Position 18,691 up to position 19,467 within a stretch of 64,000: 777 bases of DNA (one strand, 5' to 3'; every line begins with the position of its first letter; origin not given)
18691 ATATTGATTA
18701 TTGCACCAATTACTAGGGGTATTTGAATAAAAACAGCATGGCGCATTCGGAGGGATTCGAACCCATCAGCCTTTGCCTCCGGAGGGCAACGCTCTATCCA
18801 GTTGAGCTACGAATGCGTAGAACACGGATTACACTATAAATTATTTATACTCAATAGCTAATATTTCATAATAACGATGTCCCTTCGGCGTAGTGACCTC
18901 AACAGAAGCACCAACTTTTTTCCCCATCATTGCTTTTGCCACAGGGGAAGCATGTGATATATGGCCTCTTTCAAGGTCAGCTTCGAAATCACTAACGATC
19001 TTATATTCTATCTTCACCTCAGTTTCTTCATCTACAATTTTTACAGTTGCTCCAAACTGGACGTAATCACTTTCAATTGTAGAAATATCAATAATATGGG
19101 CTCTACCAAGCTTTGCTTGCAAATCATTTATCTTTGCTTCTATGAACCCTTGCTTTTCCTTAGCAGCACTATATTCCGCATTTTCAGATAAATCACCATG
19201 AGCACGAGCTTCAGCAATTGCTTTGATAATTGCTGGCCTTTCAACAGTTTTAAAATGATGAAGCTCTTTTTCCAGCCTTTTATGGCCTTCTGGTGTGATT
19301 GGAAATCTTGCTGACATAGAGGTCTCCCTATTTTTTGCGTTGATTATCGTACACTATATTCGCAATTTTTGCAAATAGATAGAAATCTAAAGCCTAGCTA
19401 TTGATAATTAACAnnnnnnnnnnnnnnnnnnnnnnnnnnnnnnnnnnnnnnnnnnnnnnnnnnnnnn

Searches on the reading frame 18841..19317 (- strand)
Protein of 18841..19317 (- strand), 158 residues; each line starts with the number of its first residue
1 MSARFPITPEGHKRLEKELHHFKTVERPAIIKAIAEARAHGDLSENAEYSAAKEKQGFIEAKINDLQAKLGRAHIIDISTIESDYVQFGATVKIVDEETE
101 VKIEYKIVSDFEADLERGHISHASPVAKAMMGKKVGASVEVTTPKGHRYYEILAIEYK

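Call 13: find_encoding_contigs(protein=window:18841-19317:-, flank=1000, max_places=4)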
Protein window:18841-19317:- (158 aa): 3 contigs read that carry it; 1 place shown.
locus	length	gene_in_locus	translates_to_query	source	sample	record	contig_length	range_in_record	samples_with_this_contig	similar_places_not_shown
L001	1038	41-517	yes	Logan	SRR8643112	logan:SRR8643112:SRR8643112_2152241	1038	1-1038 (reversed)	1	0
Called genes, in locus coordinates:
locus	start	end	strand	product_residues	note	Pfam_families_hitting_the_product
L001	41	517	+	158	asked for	PF03449:GreA_GreB_N, PF01272:GreA_GreB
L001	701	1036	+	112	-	?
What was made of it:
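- Tried and rejected: The window's own contig is not returned by find_encoding_contigs (call 13), so the rest of the genome could not be reached.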
